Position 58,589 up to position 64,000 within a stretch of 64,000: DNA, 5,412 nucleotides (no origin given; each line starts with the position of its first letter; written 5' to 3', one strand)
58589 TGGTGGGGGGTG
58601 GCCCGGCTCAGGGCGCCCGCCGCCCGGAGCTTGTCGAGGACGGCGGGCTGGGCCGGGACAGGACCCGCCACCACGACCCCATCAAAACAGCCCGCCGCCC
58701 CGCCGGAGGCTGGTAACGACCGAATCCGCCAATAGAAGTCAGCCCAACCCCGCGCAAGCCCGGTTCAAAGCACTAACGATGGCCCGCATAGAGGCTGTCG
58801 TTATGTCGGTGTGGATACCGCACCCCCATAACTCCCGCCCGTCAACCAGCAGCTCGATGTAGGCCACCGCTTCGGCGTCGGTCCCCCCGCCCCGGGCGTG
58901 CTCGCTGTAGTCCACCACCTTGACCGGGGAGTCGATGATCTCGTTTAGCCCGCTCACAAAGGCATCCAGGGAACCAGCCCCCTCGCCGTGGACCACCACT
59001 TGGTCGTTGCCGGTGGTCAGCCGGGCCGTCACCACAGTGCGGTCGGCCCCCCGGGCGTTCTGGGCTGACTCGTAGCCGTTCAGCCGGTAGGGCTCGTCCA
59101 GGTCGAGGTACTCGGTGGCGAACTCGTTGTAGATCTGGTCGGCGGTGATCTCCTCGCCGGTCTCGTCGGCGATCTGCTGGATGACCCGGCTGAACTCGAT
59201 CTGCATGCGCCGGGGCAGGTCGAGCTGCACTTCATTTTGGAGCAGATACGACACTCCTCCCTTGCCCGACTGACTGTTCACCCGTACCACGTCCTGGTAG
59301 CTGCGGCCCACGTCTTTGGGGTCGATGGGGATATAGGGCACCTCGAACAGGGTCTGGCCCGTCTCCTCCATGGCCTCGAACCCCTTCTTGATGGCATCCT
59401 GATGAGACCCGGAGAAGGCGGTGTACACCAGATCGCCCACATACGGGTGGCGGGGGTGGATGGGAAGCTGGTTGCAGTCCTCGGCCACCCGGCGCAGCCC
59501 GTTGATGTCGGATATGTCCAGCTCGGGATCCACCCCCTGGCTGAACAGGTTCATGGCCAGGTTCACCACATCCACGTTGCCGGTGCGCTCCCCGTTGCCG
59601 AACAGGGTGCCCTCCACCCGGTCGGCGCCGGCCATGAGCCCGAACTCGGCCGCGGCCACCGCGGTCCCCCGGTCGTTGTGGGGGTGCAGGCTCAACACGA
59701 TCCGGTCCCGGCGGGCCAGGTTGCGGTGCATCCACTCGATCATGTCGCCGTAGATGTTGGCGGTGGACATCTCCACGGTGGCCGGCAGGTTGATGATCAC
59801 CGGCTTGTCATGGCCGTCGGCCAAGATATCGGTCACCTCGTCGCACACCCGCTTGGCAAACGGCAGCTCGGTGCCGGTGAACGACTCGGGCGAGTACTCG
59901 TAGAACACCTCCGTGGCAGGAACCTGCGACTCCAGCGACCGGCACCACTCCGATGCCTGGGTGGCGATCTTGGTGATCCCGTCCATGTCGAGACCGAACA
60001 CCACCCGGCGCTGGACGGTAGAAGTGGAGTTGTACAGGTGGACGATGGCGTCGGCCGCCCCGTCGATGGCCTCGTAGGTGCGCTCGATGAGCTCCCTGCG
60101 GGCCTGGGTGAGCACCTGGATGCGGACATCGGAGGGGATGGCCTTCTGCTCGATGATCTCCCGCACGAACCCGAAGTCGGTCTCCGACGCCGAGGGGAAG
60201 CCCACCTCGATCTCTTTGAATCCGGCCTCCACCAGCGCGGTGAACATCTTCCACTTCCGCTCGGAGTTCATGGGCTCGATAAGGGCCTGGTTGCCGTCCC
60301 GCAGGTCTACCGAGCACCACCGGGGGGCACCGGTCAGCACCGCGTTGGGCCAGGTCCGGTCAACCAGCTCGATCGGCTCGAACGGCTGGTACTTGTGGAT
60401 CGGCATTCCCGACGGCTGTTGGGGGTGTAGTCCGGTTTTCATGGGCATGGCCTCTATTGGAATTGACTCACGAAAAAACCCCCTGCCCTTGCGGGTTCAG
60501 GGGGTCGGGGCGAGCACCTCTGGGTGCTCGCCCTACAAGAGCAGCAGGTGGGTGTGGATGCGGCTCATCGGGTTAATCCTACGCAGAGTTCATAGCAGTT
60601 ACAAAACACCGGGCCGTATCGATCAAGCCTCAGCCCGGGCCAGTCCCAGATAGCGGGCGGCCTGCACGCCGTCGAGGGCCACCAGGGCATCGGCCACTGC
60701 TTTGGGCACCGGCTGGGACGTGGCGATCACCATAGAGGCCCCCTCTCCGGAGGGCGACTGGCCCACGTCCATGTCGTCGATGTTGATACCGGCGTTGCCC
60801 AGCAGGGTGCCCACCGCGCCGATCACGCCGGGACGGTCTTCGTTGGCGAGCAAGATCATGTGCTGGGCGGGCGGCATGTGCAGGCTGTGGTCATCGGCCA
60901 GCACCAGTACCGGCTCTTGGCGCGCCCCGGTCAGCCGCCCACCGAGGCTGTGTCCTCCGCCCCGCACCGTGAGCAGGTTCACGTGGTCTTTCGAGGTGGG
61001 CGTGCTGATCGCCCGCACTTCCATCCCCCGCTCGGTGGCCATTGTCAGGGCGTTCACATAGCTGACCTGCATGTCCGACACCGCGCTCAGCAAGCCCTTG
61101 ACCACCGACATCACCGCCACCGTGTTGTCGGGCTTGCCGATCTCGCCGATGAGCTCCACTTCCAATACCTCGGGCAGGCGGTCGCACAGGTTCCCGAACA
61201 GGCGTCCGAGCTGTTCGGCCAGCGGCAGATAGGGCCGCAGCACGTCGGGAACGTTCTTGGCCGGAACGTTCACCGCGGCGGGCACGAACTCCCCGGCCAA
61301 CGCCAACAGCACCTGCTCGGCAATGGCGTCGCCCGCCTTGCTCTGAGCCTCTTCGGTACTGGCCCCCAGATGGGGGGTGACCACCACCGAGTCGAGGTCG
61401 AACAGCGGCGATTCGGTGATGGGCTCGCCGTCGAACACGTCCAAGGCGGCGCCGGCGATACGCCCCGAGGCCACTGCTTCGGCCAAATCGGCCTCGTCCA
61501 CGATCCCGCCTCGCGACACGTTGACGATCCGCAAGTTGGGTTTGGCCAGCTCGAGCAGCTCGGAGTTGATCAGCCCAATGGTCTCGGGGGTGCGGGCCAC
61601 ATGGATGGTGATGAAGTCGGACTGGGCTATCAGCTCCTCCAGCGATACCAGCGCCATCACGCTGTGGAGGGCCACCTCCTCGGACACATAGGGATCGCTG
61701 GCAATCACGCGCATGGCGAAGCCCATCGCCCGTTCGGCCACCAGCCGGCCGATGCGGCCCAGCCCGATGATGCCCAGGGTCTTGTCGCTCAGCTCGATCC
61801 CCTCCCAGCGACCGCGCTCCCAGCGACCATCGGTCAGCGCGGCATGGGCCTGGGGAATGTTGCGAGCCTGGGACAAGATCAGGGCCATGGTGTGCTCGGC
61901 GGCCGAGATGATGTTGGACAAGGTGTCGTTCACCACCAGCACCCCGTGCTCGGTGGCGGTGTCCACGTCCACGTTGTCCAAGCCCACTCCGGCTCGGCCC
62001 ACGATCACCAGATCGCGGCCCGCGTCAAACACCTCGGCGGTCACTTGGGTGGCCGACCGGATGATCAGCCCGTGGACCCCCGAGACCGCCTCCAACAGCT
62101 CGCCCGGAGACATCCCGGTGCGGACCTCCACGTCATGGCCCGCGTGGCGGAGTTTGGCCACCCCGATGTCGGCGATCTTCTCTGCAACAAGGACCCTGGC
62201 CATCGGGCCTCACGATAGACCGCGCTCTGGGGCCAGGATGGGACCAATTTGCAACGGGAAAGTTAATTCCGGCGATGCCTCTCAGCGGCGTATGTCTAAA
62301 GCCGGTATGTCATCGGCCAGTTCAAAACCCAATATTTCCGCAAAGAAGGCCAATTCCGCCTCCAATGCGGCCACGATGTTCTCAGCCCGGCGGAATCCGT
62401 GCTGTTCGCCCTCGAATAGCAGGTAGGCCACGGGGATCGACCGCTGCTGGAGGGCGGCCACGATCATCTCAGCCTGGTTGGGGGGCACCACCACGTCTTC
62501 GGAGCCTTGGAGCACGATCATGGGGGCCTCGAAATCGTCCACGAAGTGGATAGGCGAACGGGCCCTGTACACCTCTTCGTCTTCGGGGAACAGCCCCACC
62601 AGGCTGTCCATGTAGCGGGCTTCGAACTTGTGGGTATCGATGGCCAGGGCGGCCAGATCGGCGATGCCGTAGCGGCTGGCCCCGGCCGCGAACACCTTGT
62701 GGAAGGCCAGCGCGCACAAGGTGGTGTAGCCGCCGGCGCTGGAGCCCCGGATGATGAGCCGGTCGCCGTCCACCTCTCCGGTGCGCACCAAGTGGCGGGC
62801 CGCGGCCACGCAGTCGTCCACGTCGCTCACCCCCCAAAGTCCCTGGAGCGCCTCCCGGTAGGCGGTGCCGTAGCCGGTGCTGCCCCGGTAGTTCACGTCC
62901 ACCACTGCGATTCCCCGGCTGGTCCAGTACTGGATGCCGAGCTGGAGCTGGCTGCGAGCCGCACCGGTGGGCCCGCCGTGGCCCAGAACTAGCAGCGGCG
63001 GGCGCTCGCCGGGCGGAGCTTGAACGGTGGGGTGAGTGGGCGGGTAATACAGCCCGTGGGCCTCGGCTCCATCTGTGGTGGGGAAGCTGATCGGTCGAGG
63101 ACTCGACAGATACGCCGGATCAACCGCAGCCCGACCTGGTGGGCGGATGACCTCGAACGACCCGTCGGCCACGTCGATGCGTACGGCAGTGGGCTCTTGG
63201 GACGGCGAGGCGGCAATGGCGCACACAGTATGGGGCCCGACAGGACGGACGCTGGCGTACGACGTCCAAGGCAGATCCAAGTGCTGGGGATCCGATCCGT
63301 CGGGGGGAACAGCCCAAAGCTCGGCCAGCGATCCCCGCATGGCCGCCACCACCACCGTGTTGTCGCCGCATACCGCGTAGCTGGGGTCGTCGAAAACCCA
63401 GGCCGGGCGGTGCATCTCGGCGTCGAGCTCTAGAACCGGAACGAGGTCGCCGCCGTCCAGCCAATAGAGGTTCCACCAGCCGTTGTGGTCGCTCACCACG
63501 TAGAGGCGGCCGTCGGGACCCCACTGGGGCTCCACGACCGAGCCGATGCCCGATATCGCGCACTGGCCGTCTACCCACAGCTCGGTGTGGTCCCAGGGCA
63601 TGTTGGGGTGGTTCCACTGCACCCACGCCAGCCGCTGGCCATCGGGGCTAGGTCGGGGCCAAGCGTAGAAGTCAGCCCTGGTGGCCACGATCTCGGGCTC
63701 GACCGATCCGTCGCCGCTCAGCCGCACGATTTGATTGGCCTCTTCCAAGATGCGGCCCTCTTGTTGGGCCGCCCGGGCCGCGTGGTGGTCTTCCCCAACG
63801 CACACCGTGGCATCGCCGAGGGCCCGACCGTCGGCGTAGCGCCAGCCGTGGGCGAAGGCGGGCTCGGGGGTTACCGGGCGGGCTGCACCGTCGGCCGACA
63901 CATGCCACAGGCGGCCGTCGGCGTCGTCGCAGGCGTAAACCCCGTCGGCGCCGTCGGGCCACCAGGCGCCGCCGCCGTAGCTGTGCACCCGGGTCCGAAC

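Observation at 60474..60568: Classical Leu-codon attenuator upstream of leuA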

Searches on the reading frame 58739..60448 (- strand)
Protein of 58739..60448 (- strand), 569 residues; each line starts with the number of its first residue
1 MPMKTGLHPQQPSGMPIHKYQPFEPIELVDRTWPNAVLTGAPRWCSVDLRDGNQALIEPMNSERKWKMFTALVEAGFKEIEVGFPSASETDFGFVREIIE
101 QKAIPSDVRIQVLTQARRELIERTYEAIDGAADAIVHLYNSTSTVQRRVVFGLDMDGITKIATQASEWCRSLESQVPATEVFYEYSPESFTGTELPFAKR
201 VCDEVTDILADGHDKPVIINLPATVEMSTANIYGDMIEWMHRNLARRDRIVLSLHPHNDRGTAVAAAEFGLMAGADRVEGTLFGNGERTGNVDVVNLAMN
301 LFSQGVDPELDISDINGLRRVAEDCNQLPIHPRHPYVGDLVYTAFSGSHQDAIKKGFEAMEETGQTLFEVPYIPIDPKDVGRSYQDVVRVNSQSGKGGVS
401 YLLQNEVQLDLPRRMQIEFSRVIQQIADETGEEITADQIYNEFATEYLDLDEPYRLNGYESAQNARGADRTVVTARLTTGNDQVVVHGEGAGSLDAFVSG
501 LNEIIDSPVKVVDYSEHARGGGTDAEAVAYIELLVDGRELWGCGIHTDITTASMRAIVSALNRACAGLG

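Call 4: search_protein_families(library=ncbifam, proteins=[window:58739-60448:-])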
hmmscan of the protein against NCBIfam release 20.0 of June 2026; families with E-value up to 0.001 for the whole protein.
window:58739-60448:- (569 aa): 19 families
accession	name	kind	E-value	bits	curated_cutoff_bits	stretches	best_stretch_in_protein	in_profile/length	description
NF002991.1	PRK03739.1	subfamily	7.9e-257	853.3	455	1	17-563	2-550/550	2-isopropylmalate synthase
TIGR00970.1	leuA_yeast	equivalog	8.4e-230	764.1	697.4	1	16-564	1-562/564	2-isopropylmalate synthase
NF011420.0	PRK14847.1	equivalog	1.2e-134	448.4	604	1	16-337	5-328/333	2-isopropylmalate synthase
NF002086.0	PRK00915.1-3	equivalog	1.7e-59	201.7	532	1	49-565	14-502/516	2-isopropylmalate synthase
TIGR00973.1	leuA_bact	equivalog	5.5e-56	190.1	598.7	1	48-562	8-494/494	2-isopropylmalate synthase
NF002088.0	PRK00915.1-5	equivalog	1.4e-54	185.5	697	1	48-564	10-498/514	2-isopropylmalate synthase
NF042434.1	IPMS_Lepto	equivalog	1.6e-53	182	500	1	46-407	10-351/374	2-isopropylmalate synthase LeuA2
NF002087.0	PRK00915.1-4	equivalog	3.3e-52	177.7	729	1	48-563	13-501/516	2-isopropylmalate synthase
NF002084.0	PRK00915.1-1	equivalog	2.8e-48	164.8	748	1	48-564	11-499/523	2-isopropylmalate synthase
NF002085.0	PRK00915.1-2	subfamily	1.5e-41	142.7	517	1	49-564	21-499/504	2-isopropylmalate synthase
TIGR02090.1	LEU1_arch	subfamily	2.4e-34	119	484.75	1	48-439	7-359/363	isopropylmalate/citramalate/homocitrate synthases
NF041069.1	IPMS_Sufob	equivalog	2.8e-30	105.9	600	1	47-446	6-367/371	isopropylmalate synthase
TIGR02660.1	nifV_homocitr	equivalog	7.3e-26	91.3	462.9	2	242-432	178-354/365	homocitrate synthase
TIGR02146.1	LysS_fung_arch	equivalog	6.6e-25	88.1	413.55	1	49-362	6-296/344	homocitrate synthase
TIGR00977.1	citramal_synth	equivalog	1.5e-17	63.1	450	1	250-561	199-513/526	citramalate synthase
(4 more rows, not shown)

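Call 6: find_related_loci(query=window:58739-60448:-, collection=genome_contigs, flank=2500)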
Query window:58739-60448:- (569 aa) in genome_contigs; peptide patterns used: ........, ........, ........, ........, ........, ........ (x = any residue, [..] = any of these).
599 stretches matched a pattern (row limit reached: there are more); 497 encode a relative of the query (tblastn E <= 1e-3); the best 80 are kept; 80 distinct loci.
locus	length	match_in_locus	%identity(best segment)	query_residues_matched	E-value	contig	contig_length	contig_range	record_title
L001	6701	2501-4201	97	3-569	0e+0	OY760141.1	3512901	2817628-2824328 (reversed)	MAG: Acidimicrobiales bacterium isolate 5b15a54b-9cf3-459b-830c-82dda2a8371f genome assembly, chromosome: 1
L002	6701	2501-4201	96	3-569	0e+0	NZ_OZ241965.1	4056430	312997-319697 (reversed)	MAG: Candidatus Poriferisocius sp. isolate b25f411a-8abc-437d-a916-241d4d5bb498 chromosome 1, complete sequence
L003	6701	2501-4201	96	3-569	0e+0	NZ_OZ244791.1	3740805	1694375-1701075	MAG: Candidatus Poriferisocius sp. isolate cde17ac8-0948-4364-bd42-6cfd40f4f062 chromosome 1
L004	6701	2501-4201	95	3-569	0e+0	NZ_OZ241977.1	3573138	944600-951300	MAG: Candidatus Poriferisocius sp. isolate 487b4cec-4729-4ab4-8a52-7084cce3f8e8 chromosome 1, complete sequence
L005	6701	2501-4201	95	3-569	0e+0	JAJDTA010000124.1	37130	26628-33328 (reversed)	MAG: Acidimicrobiia bacterium isolate jk18x11bins.4 k141_348904, whole genome shotgun sequence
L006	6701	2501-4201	95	3-569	0e+0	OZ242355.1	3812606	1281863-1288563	MAG: Acidimicrobiales bacterium isolate 104998a1-4135-4d78-96d2-be0913496795 genome assembly, chromosome: 1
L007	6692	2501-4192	95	3-566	0e+0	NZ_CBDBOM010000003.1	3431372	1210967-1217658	MAG: Candidatus Poriferisocius sp. isolate 6cc4a3fc-7d21-471c-8f5b-206ccb7f2e02 contig_3, whole genome shotgun sequence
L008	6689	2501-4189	95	3-565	0e+0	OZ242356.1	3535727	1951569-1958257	MAG: Acidimicrobiales bacterium isolate 1ff3c0e0-a0fb-4382-b91d-522820076fd5 genome assembly, chromosome: 1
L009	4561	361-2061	94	3-569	0e+0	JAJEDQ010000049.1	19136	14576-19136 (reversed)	MAG: Acidimicrobiia bacterium isolate p16x33bins.34 k141_708942, whole genome shotgun sequence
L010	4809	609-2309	93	3-569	0e+0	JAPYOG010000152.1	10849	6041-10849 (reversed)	MAG: Candidatus Poriferisocius anaerobius isolate m_rhhh12 Seq152, whole genome shotgun sequence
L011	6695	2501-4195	93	2-566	0e+0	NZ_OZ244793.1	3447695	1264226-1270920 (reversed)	MAG: Candidatus Poriferisocius sp. isolate eb953f55-d217-44be-823b-51f5cc7e01cb chromosome 1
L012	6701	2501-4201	96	3-569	0e+0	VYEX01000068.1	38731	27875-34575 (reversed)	MAG: Acidimicrobiia bacterium isolate SB0677_bin_11 NODE_351_length_38731_cov_42.349674, whole genome shotgun sequence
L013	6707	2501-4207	85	1-569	0e+0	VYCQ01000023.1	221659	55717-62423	MAG: Acidimicrobiia bacterium isolate SB0675_bin_2 NODE_22_length_221659_cov_31.744923, whole genome shotgun sequence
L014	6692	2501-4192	95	3-566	0e+0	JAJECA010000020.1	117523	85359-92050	MAG: Acidimicrobiia bacterium isolate jk18x9bins.74 k141_352570, whole genome shotgun sequence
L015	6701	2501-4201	86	3-569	0e+0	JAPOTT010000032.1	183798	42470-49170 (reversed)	MAG: bacterium isolate CAR3_bin_7 NODE_10_length_183798_cov_15.9929, whole genome shotgun sequence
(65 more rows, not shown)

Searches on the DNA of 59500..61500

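Call 3: search_rna_families(source=window, start=59500, end=61500, threshold=evalue, max_evalue=10, show_alignments=3)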
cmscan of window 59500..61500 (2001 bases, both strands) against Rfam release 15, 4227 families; matches with E-value up to 10: 3.
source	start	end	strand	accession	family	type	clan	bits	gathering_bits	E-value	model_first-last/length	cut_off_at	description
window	60470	60551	-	RF02837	anti-hemB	Gene; sRNA;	-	18.3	49.5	0.33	1-81/81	no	Burkholderia RNA 7 (anti-hemB)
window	60517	60572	-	RF01276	sR53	Gene; snRNA; snoRNA; CD-box;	-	14.7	49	2.2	1-60/60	no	Small nucleolar RNA sR53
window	59795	59839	-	RF00292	snoTBR5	Gene; snRNA; snoRNA; CD-box;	-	13.8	44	8.3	1-94/94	no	Small nucleolar RNA TBR5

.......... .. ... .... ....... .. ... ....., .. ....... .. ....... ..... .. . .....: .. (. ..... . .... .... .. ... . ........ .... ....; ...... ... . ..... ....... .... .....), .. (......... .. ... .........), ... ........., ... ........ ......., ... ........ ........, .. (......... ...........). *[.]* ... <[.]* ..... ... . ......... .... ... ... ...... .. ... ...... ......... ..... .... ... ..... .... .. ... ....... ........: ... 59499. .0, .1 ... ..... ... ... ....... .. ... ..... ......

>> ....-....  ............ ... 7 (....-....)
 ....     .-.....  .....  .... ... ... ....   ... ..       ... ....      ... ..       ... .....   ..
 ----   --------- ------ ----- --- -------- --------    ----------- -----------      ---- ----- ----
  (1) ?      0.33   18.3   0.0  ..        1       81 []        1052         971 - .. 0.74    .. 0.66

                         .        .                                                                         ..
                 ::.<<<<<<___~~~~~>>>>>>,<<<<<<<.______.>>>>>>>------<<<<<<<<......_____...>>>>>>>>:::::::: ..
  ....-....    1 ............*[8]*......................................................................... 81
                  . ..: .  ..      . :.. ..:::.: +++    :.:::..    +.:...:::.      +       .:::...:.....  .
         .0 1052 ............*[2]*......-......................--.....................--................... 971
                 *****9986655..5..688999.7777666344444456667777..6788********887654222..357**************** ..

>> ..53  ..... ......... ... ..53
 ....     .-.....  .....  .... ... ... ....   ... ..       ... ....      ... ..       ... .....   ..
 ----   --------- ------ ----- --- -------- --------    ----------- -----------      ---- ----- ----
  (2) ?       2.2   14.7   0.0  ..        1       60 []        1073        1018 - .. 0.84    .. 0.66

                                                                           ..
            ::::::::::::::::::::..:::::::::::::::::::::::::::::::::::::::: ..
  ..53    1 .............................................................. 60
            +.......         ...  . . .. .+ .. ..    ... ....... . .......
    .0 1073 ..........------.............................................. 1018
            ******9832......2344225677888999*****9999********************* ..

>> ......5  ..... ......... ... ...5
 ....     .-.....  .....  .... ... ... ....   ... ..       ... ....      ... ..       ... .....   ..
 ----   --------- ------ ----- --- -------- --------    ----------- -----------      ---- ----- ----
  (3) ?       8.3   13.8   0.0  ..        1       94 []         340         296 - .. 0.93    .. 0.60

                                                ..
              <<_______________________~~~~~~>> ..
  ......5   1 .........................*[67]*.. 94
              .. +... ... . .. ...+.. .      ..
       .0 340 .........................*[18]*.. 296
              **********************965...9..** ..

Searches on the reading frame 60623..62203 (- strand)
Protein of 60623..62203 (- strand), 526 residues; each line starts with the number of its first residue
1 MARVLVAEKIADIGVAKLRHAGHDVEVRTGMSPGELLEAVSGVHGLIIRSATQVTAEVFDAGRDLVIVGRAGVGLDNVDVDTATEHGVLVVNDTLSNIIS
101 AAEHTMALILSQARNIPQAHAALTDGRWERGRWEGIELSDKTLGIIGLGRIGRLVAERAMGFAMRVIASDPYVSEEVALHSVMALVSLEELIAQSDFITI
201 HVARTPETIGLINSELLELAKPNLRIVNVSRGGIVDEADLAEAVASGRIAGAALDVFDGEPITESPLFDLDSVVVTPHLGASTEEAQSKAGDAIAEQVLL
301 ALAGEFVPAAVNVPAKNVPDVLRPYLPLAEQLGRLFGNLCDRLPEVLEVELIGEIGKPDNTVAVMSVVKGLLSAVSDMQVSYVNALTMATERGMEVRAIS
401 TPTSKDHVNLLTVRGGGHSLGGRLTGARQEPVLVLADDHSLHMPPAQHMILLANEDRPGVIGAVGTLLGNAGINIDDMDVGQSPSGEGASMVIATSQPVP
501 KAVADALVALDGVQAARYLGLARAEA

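Call 4: search_protein_families(library=ncbifam, proteins=[window:60623-62203:-])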
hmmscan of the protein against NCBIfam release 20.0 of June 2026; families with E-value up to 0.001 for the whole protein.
window:60623-62203:- (526 aa): 21 families
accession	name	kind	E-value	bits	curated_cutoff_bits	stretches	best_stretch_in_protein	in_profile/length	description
TIGR01327.1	PGDH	equivalog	1.9e-162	541.7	454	1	3-519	1-523/525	phosphoglycerate dehydrogenase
NF008759.0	PRK11790.1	equivalog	1.4e-69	234.8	404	1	2-319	12-334/410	phosphoglycerate dehydrogenase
NF009714.1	PRK13243.1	equivalog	1.5e-62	211.9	455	1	3-312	4-323/332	glyoxylate reductase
NF005069.0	PRK06487.1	equivalog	2.7e-47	161.4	448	1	10-298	16-307/320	2-hydroxyacid dehydrogenase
NF041369.1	Dhydh_Halo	equivalog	8.6e-44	150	400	1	68-303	59-296/305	D-2-hydroxyacid dehydrogenase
NF011938.0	PRK15409.1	equivalog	1.9e-43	148.7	492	1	37-312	40-319/324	glyoxylate/hydroxypyruvate reductase GhrB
NF005750.0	PRK07574.1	equivalog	9.4e-42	143.4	329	1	54-296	104-351/386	NAD-dependent formate dehydrogenase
NF006263.0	PRK08410.1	equivalog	1.6e-37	129.6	389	1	4-297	5-302/311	D-2-hydroxyacid dehydrogenase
NF000492.1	vanH_gen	exception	2.7e-32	112.1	540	1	70-260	72-255/312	D-lactate dehydrogenase VanH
NF005027.0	PRK06436.1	equivalog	3.6e-31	108.4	261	1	65-282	50-259/303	2-hydroxyacid dehydrogenase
NF005387.0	PRK06932.1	equivalog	1.6e-29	102.8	492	1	35-286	37-294/314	2-hydroxyacid dehydrogenase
NF006374.0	PRK08605.1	subfamily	2.9e-29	102.2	356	1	26-260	27-266/332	D-lactate dehydrogenase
NF001309.0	PRK00257.1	equivalog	1.2e-28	100.1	434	1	38-297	33-273/379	4-phosphoerythronate dehydrogenase PdxB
NF000128.1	vanH-Sc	exception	6.7e-26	91.2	650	1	49-260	69-275/337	D-lactate dehydrogenase VanH-Sc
NF000112.1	vanH-Amyco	exception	1.6e-24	86.8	625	1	39-260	68-284/348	VanH-AOV family D-lactate dehydrogenase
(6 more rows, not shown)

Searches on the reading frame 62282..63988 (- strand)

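Call 4: search_protein_families(library=ncbifam, proteins=[window:62282-63988:-])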
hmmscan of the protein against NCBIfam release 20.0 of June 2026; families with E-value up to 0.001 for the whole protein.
window:62282-63988:- (568 aa): 6 families
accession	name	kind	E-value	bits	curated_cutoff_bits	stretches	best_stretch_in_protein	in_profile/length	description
NF053518.1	DipepPtdsDpp5Prph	equivalog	2.3e-19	69.4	900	1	299-538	398-639/655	dipeptidyl-peptidase Dpp5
NF033523.0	lasso_peptidase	equivalog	1.2e-12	47.4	400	1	252-544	334-628/638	Atxe2 family lasso peptide isopeptidase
NF050058.1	e_dPHAscl_type1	hypoth_equivalog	3.9e-08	33.1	150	1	320-515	19-206/276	extracellular catalytic domain type 1 short-chain-length polyhydroxyalkanoate depolymerase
NF052354.1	EstLipQMycob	equivalog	1.2e-07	30.7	700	1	433-554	275-396/418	esterase LipQ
NF007857.0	PRK10566.1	equivalog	2.4e-07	30.8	201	1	379-552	75-248/249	esterase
TIGR01840.1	esterase_phb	subfamily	2.8e-05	23.7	107.85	1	395-514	81-196/213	PHB depolymerase family esterase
